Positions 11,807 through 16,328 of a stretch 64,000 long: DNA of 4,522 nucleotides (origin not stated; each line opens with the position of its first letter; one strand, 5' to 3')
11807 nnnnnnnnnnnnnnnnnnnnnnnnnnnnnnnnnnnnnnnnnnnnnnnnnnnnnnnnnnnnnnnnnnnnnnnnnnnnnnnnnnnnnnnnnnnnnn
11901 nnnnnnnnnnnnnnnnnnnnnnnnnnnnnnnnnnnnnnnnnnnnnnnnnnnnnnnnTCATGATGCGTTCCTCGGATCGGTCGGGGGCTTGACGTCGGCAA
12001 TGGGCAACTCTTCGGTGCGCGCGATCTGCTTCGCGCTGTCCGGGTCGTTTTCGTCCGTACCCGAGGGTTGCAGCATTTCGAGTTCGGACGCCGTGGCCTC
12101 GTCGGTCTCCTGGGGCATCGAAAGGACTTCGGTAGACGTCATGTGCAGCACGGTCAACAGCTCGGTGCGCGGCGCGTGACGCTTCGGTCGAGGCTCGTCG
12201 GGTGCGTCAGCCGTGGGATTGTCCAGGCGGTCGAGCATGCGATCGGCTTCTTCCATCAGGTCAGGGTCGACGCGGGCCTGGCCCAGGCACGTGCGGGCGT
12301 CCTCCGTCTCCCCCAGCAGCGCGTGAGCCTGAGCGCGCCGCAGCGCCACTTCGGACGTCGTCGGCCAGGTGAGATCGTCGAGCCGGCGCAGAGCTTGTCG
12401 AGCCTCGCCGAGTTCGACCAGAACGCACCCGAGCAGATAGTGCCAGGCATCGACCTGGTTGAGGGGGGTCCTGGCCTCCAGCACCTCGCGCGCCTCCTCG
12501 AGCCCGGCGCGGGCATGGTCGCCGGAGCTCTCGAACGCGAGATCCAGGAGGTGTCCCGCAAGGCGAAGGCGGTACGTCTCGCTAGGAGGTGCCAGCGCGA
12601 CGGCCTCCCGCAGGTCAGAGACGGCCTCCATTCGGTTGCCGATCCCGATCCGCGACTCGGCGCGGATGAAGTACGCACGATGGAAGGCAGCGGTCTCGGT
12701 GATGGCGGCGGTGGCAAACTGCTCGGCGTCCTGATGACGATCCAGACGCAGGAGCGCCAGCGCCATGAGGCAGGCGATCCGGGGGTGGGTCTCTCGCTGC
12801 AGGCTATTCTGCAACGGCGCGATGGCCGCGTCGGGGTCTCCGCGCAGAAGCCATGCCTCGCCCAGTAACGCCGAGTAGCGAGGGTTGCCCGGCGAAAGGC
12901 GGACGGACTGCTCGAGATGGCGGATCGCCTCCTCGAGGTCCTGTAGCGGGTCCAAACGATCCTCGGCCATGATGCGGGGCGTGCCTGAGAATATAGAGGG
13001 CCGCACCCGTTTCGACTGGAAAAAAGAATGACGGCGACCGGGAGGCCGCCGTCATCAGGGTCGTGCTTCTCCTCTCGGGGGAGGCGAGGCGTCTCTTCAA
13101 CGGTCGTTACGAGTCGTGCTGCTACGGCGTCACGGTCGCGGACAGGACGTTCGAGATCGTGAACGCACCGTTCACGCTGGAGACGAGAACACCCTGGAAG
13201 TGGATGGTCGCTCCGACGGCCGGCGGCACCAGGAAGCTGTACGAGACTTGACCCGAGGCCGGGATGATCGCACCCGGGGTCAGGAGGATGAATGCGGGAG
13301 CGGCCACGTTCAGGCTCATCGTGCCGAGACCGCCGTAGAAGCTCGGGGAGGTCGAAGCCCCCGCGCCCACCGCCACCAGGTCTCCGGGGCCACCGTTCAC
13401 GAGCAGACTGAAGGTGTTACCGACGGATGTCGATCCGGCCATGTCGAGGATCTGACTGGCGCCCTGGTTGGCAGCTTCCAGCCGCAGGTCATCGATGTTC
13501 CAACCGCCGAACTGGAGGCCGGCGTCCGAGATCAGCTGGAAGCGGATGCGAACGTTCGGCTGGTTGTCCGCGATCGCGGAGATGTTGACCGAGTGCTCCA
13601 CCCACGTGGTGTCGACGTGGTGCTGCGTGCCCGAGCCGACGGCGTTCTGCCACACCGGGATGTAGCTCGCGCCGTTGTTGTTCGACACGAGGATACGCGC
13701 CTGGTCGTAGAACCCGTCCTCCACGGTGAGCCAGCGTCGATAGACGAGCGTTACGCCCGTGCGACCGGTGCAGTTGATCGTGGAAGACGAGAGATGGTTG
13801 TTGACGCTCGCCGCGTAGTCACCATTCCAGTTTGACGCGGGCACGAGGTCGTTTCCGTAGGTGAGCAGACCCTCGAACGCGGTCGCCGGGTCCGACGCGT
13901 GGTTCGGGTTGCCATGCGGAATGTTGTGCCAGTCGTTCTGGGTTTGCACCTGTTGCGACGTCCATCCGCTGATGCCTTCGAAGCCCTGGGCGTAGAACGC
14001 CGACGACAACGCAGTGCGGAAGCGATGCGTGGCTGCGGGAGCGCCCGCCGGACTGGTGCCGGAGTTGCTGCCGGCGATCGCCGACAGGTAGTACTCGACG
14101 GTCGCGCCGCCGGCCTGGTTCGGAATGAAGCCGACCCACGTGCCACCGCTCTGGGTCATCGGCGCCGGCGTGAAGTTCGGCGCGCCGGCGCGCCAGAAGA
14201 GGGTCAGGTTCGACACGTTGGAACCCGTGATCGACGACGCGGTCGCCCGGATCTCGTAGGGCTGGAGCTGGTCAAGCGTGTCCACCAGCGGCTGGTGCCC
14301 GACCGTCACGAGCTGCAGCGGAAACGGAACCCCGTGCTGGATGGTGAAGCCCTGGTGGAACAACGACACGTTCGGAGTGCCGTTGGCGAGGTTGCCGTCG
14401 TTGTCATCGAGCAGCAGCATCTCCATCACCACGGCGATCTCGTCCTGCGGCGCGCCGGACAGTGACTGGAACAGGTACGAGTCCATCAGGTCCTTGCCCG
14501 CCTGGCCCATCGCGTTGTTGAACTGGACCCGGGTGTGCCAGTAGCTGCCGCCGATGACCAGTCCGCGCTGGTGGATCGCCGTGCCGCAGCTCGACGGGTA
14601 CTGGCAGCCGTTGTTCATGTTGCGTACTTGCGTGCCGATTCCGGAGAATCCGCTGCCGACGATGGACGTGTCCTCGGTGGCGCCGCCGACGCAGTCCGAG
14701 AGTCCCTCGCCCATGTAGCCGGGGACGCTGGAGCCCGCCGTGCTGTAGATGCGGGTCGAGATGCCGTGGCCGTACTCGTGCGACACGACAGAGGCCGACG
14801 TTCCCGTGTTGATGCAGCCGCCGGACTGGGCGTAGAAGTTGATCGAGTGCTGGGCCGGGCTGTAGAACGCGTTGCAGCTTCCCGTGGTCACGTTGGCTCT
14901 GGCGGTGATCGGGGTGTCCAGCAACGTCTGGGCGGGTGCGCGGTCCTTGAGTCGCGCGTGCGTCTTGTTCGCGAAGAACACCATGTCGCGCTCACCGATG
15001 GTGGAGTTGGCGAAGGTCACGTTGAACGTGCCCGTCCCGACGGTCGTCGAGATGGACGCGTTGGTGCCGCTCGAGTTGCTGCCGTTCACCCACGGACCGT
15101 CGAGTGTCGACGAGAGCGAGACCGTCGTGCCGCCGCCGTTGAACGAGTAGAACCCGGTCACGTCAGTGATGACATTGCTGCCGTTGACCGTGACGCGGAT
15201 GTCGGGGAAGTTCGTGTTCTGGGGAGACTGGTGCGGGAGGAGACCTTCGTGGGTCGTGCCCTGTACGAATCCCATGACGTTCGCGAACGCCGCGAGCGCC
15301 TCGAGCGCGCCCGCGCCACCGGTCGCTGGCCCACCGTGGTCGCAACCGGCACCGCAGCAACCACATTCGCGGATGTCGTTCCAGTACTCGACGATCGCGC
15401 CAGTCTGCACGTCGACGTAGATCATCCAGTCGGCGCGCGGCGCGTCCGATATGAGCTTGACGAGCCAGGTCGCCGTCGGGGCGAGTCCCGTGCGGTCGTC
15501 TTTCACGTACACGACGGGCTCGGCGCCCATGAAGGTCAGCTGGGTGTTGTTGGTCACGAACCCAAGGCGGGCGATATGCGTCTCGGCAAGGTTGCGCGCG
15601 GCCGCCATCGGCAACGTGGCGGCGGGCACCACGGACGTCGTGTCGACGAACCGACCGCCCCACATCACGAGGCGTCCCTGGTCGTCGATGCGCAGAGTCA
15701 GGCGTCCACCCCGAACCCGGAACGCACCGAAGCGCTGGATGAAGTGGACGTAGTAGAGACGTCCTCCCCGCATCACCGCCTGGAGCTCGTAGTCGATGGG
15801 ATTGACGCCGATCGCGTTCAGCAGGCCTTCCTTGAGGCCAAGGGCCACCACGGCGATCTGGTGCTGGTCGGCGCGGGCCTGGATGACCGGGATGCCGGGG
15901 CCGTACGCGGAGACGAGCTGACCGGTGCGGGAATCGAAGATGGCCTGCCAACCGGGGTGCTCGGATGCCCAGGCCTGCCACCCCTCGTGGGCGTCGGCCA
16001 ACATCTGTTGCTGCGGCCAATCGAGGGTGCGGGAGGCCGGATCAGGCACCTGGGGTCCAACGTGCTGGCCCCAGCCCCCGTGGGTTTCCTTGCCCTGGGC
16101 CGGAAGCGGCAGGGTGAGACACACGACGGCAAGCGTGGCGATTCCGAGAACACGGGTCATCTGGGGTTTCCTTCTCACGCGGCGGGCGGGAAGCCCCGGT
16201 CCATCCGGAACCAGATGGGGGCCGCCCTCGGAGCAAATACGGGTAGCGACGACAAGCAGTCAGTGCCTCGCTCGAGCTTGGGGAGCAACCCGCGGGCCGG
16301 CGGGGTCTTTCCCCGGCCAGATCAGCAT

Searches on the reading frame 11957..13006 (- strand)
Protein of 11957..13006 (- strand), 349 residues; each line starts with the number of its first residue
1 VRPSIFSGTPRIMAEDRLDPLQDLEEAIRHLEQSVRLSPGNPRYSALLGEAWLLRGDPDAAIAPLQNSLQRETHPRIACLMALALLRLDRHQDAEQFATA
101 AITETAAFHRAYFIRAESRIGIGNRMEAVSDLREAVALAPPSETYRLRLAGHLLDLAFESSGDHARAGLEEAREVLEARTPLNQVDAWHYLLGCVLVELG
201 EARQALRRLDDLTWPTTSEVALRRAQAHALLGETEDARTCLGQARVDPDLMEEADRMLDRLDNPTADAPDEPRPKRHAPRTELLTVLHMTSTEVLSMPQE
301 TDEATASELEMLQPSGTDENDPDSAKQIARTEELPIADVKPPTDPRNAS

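Call 28: search_protein_families(library=pfam, proteins=[window:11957-13006:-], max_evalue=0.00001)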
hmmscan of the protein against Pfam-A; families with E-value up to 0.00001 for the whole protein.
window:11957-13006:- (349 aa): 8 families
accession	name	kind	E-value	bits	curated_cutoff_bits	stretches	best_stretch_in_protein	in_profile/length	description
PF07719.23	TPR_2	-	2.8e-12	46.2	27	0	21-41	14-34/34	Tetratricopeptide repeat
PF13432.12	TPR_16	-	4.1e-11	43.6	32.7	1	22-66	11-55/65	Tetratricopeptide repeat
PF12895.13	ANAPC3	-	1.3e-10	41.9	27.2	1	23-96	4-77/82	Anaphase-promoting complex, cyclosome, subunit 3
PF00515.34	TPR_1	-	2.3e-09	37.1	27.8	0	21-41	14-34/34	Tetratricopeptide repeat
PF13181.12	TPR_8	-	7.8e-09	35.4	25.7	0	21-40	14-33/34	Tetratricopeptide repeat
PF14559.12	TPR_19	-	9.3e-09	35.9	25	0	22-66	5-49/68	Tetratricopeptide repeat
PF13174.12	TPR_6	-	9.7e-08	32.6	26.3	0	220-243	2-25/33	Tetratricopeptide repeat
PF13428.12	TPR_14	-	3.6e-07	30.7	23.5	0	220-249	3-33/44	Tetratricopeptide repeat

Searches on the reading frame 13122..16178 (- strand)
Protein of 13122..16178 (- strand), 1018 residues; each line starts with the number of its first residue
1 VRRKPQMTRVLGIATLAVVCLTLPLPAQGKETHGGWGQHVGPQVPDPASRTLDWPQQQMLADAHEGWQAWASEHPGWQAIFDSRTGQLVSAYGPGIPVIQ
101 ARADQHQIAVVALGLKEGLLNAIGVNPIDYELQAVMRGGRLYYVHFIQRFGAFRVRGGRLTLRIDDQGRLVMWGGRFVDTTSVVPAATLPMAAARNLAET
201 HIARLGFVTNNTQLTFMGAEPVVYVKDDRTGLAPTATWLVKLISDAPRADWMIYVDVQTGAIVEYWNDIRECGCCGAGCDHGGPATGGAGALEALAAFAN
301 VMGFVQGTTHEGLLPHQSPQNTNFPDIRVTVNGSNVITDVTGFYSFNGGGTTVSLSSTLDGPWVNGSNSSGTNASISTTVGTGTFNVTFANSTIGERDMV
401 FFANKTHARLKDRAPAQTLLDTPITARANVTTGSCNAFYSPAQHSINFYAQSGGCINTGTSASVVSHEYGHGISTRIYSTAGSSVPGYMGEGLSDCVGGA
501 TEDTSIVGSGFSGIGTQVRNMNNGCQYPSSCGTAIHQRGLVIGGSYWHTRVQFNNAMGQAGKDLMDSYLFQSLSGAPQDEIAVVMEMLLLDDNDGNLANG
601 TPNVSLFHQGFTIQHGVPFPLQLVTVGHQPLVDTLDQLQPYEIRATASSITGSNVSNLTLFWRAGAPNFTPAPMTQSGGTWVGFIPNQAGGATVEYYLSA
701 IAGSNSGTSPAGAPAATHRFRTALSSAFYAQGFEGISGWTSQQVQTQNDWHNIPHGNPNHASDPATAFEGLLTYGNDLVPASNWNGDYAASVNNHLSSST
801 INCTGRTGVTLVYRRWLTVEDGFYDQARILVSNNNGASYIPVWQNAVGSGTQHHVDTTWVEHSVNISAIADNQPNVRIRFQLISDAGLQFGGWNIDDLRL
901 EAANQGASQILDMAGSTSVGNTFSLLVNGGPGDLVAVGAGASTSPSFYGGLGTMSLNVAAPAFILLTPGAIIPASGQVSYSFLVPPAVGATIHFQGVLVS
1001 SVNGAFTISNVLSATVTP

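Call 28: search_protein_families(library=pfam, proteins=[window:13122-16178:-], max_evalue=0.00001)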
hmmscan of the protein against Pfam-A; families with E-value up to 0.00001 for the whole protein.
window:13122-16178:- (1018 aa): 1 family
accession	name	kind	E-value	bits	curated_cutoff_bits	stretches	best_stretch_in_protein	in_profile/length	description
PF20773.4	InhA-like_MAM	-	4.3e-07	30.1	26.9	1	791-916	48-176/191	Immune inhibitor A-like, MAM domain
